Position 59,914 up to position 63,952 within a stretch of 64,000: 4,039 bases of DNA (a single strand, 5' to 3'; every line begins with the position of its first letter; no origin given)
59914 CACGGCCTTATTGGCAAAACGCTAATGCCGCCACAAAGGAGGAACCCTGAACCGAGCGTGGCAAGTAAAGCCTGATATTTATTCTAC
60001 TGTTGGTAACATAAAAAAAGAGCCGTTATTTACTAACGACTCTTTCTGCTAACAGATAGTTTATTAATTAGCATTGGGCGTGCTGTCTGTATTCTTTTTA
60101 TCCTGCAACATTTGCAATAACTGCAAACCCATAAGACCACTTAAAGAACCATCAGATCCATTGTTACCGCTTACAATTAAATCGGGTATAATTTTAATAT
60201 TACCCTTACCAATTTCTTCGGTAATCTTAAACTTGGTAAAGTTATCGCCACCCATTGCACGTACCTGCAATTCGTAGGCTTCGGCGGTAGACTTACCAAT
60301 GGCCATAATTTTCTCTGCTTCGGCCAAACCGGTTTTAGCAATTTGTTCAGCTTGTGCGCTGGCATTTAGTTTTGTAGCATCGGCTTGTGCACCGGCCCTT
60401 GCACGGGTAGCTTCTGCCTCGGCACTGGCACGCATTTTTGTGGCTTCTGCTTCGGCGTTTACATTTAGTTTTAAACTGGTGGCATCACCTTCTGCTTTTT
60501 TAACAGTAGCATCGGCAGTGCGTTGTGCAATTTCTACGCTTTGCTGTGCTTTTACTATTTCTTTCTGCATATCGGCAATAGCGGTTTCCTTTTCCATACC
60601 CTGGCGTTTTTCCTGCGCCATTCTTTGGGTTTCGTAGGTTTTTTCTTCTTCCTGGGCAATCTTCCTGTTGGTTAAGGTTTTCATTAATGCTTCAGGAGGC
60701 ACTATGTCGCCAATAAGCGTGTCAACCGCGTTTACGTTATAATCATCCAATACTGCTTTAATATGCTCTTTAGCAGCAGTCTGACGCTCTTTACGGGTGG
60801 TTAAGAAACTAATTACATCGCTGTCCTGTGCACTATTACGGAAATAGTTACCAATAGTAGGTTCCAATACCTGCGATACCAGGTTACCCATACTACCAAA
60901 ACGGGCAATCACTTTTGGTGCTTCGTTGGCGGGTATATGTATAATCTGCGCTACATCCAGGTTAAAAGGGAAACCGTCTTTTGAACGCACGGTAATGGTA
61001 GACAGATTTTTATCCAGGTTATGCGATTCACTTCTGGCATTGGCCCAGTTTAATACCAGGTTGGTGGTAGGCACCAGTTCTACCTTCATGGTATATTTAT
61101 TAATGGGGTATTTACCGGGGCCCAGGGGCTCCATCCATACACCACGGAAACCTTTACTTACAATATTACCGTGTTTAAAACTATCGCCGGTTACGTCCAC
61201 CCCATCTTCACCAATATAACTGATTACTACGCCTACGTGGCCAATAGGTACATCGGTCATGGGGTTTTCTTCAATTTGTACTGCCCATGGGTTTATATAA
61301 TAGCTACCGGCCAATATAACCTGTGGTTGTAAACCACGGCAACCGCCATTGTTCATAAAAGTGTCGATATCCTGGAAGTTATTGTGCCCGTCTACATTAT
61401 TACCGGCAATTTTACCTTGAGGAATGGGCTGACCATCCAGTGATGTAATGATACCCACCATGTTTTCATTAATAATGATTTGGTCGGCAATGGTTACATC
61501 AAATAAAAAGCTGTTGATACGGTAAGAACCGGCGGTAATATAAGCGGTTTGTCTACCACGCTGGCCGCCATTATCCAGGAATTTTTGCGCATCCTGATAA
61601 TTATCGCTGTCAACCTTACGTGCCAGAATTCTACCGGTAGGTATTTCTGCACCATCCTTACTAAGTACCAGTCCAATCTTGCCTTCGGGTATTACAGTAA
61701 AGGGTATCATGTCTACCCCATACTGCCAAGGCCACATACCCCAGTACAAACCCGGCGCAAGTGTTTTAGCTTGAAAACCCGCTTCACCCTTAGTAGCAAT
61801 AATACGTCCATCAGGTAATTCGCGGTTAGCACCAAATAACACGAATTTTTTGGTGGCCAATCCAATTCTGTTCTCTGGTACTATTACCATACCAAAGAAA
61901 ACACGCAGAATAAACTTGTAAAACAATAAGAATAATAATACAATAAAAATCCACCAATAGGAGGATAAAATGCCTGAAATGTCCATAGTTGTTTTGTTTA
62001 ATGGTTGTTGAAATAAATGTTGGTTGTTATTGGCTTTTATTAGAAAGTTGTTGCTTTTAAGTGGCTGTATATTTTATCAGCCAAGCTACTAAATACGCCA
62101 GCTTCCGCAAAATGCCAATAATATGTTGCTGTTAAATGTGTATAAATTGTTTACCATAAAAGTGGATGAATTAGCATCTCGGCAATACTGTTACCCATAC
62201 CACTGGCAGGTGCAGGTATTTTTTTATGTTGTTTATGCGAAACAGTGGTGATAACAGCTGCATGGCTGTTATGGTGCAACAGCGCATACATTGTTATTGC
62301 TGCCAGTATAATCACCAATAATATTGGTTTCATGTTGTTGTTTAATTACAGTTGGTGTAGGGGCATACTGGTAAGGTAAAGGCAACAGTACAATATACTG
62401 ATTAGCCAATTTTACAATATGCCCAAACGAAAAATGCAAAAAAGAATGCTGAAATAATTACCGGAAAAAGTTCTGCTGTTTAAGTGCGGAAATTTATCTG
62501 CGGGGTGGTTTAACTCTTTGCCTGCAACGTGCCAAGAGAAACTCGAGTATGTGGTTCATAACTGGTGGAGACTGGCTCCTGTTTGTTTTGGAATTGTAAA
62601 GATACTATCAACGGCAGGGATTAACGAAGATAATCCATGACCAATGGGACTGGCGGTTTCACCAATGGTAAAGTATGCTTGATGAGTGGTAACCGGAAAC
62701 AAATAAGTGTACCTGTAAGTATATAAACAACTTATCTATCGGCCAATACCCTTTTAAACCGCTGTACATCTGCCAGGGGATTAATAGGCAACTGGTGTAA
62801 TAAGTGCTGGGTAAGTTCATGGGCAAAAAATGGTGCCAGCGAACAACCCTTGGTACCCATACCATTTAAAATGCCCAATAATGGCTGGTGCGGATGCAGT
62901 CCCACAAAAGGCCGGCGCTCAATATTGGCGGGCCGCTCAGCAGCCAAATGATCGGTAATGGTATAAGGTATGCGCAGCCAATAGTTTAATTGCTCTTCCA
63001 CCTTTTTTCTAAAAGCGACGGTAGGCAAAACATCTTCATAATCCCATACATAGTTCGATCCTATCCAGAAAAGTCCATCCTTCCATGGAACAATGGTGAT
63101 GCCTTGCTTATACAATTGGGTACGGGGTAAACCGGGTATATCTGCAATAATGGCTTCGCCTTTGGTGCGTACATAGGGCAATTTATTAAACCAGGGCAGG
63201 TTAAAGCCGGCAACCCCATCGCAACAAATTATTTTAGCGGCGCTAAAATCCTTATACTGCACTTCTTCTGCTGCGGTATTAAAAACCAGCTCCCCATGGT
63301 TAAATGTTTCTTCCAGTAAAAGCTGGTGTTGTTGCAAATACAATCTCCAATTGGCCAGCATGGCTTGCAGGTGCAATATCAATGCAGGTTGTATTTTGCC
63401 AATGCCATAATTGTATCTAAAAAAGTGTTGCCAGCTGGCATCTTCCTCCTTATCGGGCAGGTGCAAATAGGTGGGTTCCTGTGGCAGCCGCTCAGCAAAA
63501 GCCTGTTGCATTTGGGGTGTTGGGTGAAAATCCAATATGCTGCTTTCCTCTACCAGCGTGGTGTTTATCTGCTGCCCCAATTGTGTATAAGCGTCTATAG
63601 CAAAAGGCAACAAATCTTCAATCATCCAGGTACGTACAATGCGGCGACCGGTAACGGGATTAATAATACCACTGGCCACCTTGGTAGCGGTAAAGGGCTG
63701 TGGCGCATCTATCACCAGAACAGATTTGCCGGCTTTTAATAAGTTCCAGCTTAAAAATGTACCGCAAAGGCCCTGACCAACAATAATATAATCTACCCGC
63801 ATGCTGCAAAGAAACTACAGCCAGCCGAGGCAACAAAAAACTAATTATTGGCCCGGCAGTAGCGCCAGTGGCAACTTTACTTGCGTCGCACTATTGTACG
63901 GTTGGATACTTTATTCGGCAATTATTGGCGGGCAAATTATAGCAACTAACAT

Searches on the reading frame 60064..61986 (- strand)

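Call 6: search_protein_families(library=pfam, proteins=[window:60064-61986:-], max_evalue=0.01)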
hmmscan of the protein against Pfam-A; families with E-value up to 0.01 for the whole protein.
window:60064-61986:- (640 aa): 1 family
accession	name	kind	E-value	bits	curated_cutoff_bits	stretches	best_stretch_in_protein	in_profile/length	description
PF01145.31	Band_7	-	4.4e-22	79.4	23.6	1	246-458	3-175/176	SPFH domain / Band 7 family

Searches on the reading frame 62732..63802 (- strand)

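Call 36: search_protein_families(library=pfam, proteins=[window:62732-63802:-], max_evalue=0.001)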
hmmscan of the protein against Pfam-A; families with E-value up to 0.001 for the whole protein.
window:62732-63802:- (356 aa): 1 family
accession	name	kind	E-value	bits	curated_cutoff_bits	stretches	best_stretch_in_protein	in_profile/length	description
PF01266.30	DAO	-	1.3e-15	58.3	27.9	1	4-332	1-352/353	FAD dependent oxidoreductase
